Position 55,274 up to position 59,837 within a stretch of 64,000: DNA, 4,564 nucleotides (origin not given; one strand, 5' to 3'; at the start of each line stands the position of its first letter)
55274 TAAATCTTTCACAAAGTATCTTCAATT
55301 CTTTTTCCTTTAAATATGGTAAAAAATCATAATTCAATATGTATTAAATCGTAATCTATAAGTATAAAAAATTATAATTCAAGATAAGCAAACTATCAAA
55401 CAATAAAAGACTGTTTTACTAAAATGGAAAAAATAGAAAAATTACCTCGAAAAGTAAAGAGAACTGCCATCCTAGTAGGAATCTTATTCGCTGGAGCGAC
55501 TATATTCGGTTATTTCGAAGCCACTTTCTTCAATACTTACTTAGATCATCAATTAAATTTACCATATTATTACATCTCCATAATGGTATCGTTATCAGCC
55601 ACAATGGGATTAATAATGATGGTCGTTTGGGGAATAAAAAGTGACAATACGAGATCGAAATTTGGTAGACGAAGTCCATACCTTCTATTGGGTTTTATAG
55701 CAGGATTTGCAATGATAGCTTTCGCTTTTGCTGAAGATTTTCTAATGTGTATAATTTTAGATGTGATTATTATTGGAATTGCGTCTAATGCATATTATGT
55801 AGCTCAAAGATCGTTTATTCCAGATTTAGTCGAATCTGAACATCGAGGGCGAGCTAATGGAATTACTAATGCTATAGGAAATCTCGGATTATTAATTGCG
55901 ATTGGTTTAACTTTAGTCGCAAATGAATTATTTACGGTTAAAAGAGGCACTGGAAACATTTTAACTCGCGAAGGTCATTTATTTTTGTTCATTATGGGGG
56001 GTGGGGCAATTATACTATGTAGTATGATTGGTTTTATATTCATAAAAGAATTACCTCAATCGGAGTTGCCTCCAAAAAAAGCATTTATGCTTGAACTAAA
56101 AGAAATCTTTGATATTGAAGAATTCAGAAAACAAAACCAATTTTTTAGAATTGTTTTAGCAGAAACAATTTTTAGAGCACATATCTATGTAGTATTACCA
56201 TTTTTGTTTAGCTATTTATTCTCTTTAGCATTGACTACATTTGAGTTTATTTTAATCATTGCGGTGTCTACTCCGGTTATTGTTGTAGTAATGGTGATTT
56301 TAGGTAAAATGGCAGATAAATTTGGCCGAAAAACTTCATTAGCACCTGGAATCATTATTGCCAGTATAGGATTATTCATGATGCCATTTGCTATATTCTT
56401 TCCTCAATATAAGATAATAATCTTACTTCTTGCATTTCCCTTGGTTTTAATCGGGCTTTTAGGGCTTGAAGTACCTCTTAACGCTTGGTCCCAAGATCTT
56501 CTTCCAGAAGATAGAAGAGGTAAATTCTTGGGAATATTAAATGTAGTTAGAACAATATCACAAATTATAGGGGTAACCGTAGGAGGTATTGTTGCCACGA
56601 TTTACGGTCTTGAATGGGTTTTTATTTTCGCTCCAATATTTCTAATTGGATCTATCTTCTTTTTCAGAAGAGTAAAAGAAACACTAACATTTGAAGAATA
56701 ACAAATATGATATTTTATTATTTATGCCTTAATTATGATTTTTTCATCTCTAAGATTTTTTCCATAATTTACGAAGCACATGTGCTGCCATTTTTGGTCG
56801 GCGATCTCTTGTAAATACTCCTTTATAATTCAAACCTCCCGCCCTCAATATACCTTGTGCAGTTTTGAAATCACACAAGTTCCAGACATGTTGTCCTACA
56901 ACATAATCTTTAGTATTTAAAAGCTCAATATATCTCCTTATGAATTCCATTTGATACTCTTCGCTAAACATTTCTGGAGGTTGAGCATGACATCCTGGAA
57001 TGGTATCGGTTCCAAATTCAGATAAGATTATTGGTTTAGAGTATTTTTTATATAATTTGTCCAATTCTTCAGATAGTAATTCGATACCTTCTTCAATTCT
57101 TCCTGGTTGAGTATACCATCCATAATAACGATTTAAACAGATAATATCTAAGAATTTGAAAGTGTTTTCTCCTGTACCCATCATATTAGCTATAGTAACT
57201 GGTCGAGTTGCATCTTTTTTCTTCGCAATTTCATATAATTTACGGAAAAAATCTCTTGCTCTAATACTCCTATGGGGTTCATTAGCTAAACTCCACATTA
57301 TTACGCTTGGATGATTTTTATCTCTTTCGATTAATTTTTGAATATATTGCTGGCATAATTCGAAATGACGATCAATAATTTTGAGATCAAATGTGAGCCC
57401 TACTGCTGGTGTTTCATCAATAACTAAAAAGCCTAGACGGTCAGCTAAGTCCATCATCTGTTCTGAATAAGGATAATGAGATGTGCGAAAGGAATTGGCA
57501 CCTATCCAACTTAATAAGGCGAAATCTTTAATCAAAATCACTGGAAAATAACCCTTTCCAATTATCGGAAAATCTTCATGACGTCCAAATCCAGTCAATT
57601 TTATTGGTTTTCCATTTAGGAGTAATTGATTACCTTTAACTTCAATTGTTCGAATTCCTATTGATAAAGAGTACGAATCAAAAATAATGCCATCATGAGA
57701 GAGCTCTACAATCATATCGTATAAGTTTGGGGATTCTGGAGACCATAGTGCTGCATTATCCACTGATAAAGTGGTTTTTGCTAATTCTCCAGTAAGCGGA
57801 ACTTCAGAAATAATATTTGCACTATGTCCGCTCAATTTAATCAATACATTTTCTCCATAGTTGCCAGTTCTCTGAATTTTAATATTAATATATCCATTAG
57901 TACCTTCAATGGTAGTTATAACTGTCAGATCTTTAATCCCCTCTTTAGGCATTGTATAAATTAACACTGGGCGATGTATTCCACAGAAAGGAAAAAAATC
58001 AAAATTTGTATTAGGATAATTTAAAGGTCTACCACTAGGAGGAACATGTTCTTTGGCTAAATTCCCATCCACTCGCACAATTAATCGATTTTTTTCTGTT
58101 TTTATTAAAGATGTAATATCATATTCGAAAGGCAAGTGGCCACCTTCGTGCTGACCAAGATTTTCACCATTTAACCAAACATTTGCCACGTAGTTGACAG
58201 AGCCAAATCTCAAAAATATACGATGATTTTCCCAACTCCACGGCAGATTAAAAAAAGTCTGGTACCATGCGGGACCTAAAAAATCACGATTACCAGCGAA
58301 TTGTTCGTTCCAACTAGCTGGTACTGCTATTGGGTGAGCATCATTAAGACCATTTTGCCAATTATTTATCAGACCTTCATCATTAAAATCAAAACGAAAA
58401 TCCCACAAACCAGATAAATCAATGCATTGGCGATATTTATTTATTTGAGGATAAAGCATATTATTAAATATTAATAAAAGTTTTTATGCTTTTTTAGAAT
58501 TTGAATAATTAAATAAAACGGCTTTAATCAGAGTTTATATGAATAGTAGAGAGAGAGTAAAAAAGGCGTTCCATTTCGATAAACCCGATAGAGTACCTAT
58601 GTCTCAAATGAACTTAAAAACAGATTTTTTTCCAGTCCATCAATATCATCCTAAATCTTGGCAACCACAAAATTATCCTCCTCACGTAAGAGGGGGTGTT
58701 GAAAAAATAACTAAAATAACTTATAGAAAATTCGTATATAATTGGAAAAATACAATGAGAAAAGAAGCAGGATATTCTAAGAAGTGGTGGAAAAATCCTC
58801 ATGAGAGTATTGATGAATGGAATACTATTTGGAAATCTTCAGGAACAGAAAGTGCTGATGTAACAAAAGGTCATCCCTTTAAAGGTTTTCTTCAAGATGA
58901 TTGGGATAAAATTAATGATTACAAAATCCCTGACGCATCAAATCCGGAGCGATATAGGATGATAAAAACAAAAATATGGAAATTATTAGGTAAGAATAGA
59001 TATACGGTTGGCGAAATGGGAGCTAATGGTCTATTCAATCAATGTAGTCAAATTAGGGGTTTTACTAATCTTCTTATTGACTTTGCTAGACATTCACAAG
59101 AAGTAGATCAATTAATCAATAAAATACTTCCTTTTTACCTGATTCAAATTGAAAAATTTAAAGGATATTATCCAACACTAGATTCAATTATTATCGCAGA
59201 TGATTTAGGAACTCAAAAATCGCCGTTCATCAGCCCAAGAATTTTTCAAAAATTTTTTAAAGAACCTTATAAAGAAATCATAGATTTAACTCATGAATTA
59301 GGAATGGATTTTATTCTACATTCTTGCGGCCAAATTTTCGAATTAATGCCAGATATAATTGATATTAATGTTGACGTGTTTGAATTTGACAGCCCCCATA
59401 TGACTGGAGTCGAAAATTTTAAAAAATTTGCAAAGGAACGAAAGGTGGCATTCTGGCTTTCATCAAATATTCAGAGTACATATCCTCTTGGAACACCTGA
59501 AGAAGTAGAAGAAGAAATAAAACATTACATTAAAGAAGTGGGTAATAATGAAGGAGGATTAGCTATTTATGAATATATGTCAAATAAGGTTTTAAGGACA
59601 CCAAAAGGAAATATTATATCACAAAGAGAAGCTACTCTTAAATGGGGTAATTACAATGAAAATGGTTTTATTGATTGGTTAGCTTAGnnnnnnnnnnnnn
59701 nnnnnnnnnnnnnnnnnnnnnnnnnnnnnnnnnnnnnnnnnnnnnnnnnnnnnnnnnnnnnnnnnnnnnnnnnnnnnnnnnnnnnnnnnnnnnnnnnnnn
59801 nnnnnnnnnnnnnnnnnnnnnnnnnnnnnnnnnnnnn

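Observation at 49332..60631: Inositol-phosphate synthase embedded among four ATP-grasp (ITPK1-like) paralogues and two HAD phosphatases: candidate soluble inositol-polyphosphate module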

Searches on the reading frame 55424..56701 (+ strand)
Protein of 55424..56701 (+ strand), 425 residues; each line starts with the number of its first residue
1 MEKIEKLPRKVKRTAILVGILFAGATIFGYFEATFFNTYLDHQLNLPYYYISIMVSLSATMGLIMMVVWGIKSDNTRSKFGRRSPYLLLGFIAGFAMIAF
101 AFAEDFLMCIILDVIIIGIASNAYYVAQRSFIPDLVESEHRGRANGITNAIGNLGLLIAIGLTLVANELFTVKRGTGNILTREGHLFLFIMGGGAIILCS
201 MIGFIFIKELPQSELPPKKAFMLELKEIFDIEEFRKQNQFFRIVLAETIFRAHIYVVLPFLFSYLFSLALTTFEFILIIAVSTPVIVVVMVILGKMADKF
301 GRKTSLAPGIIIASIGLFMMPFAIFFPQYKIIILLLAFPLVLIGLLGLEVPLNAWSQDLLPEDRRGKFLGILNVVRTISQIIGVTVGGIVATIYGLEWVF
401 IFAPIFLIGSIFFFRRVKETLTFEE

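Call 3: search_protein_families(library=pfam, proteins=[window:55424-56701:+], max_evalue=0.1)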
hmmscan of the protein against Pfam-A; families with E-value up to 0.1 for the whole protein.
window:55424-56701:+ (425 aa): 3 families
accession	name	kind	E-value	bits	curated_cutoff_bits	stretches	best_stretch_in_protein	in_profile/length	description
PF07690.21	MFS_1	-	4.4e-39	134.8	33.4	2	33-383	15-346/347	Major Facilitator Superfamily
PF13347.12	MFS_2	-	4.2e-14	52.3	27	1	23-346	7-329/427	MFS/sugar transport protein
PF00083.30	Sugar_tr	-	0.0023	17.3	22.3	1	285-418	58-438/452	Sugar (and other) transporter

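Call 4: search_protein_families(library=ncbifam, proteins=[window:55424-56701:+], max_evalue=0.1)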
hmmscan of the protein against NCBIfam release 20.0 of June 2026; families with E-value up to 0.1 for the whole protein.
window:55424-56701:+ (425 aa): 25 families
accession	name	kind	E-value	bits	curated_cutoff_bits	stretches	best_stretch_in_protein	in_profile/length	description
TIGR00880.1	2_A_01_02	superfamily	2.6e-17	63.3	131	2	64-165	9-109/141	multidrug resistance protein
TIGR00883.1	2A0106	subfamily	9.4e-17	61.1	443.45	2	9-154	220-365/400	metabolite/H+ symporter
TIGR00881.1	2A0104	subfamily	6.1e-12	45.3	407.75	2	53-225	34-190/379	phosphoglycerate transporter protein PgtP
TIGR00893.1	2A0114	subfamily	2.3e-11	43.3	395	2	13-159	215-363/399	D-galactonate transporter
TIGR00900.1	2A0121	subfamily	9.5e-11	41.6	319.6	2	256-418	20-178/364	H+ Antiporter protein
NF006386.0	PRK08633.1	equivalog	1.3e-10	39.6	1221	1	96-413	92-406/1147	acyl-[ACP]--phospholipid O-acyltransferase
NF012174.0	tet_MFS_A_B_C_D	equivalog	7.6e-10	38.1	475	2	254-406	21-166/382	Tet(A)/Tet(B)/Tet(C) family tetracycline efflux MFS transporter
NF012177.1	tet_MFS_42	exception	2.7e-09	36.8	850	2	256-411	18-168/411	tetracycline efflux MFS transporter Tet(42)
NF012195.0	tet_MFS_H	exception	6.3e-09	35.4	840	2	246-418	14-183/392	tetracycline efflux MFS transporter Tet(H)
TIGR00891.1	2A0112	subfamily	3.1e-08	33.1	552.9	1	271-425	45-196/405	sialate:H+ symport family MFS transporter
NF012207.0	tet_MFS_H_J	exception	6e-08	32.1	700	2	247-419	15-184/392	Tet(H)/Tet(J) family tetracycline efflux MFS transporter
TIGR00886.1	2A0108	subfamily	1.1e-07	31.3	311.7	2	42-255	30-234/368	NarK family nitrate/nitrite MFS transporter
NF040986.1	MamH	equivalog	1.2e-07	31.2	300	2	277-403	265-388/419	magnetosome biogenesis transporter MamH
NF040998.1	MamZ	equivalog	3.5e-07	29.1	650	2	278-401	273-393/633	magnetosome biogenesis transporter MamZ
TIGR00792.1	gph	subfamily_domain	1.3e-06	27.4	231.35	1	32-336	18-319/437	glycoside-pentoside-hexuronide (GPH):cation symporter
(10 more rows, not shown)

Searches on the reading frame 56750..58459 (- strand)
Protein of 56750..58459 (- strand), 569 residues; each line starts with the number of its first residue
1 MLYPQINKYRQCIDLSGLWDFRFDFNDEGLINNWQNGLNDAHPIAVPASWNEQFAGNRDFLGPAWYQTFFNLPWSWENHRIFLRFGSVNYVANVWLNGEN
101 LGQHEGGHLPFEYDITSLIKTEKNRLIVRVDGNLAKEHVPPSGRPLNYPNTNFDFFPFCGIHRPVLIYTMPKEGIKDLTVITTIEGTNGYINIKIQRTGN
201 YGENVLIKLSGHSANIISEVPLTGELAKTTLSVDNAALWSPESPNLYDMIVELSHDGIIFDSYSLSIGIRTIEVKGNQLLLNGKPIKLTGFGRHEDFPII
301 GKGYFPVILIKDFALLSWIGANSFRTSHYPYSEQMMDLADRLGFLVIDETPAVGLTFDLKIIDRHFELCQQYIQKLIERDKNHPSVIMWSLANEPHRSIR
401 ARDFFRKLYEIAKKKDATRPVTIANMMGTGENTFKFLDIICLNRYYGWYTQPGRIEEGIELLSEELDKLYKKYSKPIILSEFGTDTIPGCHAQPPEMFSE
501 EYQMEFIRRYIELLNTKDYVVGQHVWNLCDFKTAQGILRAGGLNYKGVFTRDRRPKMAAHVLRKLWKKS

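Call 3: search_protein_families(library=pfam, proteins=[window:56750-58459:-], max_evalue=0.1)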
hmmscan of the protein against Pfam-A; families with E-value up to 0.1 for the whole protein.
window:56750-58459:- (569 aa): 8 families
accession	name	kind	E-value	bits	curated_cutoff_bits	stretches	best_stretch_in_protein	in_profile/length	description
PF02836.23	Glyco_hydro_2_C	-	8.2e-78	262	21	1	272-568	1-299/302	Glycosyl hydrolases family 2, TIM barrel domain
PF02837.24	Glyco_hydro_2_N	-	6.2e-24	85.3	28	1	15-171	4-169/169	Glycosyl hydrolases family 2, sugar binding domain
PF00703.27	Glyco_hydro_2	-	4.8e-13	50.3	23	1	175-270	3-109/109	Glycosyl hydrolases family 2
PF22666.2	Glyco_hydro_2_N2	-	1.7e-11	44.9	27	1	64-136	50-123/167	Glycosyl hydrolase 2 galactose-binding domain-like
PF22612.2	GH113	-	0.00016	21.6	27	1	432-527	172-267/289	Glycoside Hydrolase Family 113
PF21467.3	BetaGal_gal-bd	-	0.00031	21.2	27.3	1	63-105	1-41/62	Beta-galactosidase, galactose-binding domain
PF11790.14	Glyco_hydro_cc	-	0.0027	17.8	21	1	459-528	148-209/237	Glycosyl hydrolase catalytic core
PF13364.12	BetaGal_ABD2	-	0.0043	18.2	23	1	62-131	35-107/112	Beta-galactosidase second all-beta domain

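Call 4: search_protein_families(library=ncbifam, proteins=[window:56750-58459:-], max_evalue=0.1)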
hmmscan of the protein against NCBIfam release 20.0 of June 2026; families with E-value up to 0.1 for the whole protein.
window:56750-58459:- (569 aa): 13 families
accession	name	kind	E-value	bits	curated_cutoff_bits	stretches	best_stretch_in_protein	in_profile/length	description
NF007538.0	PRK10150.1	equivalog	3.5e-183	610.2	544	1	1-568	1-597/607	beta-glucuronidase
NF050095.1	BetGlucuronLacZ4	equivalog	1.5e-64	218.3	950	1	5-564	9-580/666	beta-glucuronidase LacZ4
NF052611.1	beta_gal_Bga2A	equivalog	6.8e-59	199.8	999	1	64-429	115-488/1007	beta-galactosidase, LacZ type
NF041462.1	GalA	equivalog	1.2e-56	192.3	900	2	221-450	240-462/763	beta-galactosidase GalA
NF007666.0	PRK10340.1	equivalog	4.7e-53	180.3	1284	1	65-530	112-547/1030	beta-galactosidase subunit alpha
NF041463.1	GalB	equivalog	4.8e-49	166.9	900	2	225-445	303-532/869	beta-galactosidase GalB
NF007074.0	PRK09525.1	subfamily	8.3e-49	166.2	1221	1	66-441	124-501/1027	beta-galactosidase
NF041100.1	betagal_LacZ_Ttogales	equivalog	6e-44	150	2000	1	63-442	109-486/1090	beta-galactosidase LacZ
NF049891.1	Bet1-4galacdseBT4156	equivalog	5.9e-37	127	1700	1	66-415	81-427/946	exo-beta-1,4-galactosidase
NF049890.1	Bet1-4galacdseBT4151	equivalog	3.1e-36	124.7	1500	2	57-425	102-478/952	exo-beta-1,4-galactosidase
NF049877.1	GlucurArabfur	equivalog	2.9e-27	94.7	1800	1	5-556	362-928/1400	beta-d-glucuronidase/beta-L-arabinofuranosidase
NF045579.1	rhamnoside_JR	domain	2.2e-09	37.6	50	1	49-131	26-109/123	glycosylhydrolase-like jelly roll fold domain-containing protein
NF033604.1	epsi_CJH_07325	subfamily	0.093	12.9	33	0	452-474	34-56/66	CJH_07325 family protein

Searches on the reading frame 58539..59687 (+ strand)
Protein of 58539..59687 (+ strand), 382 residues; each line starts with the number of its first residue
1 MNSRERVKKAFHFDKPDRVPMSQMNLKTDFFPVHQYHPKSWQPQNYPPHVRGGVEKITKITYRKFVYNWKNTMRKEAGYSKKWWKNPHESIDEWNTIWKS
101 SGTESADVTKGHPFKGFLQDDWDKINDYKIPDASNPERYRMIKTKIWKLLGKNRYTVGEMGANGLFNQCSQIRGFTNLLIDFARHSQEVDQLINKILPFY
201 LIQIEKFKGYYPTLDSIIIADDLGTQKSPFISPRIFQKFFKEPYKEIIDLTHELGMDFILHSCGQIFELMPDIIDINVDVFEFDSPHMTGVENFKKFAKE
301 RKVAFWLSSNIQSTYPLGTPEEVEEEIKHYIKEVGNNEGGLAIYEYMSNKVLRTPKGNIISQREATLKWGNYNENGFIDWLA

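Call 3: search_protein_families(library=pfam, proteins=[window:58539-59687:+], max_evalue=0.1)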
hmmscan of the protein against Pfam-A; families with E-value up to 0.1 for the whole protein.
window:58539-59687:+ (382 aa): 2 families
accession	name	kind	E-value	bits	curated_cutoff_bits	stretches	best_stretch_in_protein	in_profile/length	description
PF01208.23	URO-D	-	1.3e-11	44.6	23.9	1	166-336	147-315/346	Uroporphyrinogen decarboxylase (URO-D)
PF01717.24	Meth_synt_2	-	0.017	14.9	21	1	255-333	210-289/324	Cobalamin-independent synthase, Catalytic domain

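Call 4: search_protein_families(library=ncbifam, proteins=[window:58539-59687:+], max_evalue=0.1)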
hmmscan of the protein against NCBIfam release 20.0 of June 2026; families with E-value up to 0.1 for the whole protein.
window:58539-59687:+ (382 aa): 4 families
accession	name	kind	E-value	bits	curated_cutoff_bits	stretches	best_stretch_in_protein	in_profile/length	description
NF004889.0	PRK06252.1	subfamily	3e-10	39.6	244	1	138-332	120-305/340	methylcobalamin:coenzyme M methyltransferase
TIGR01463.1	mtaA_cmuA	subfamily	7.6e-07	28.7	235.4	1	216-332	196-307/340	MtaA/CmuA family methyltransferase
NF040654.1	MtaA_Meth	equivalog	2.2e-05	23.5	400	1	161-332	142-304/337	methylcobamide:CoM methyltransferase MtaA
NF002119.0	PRK00957.1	equivalog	5.6e-05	22.4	258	1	245-336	180-271/306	methionine synthase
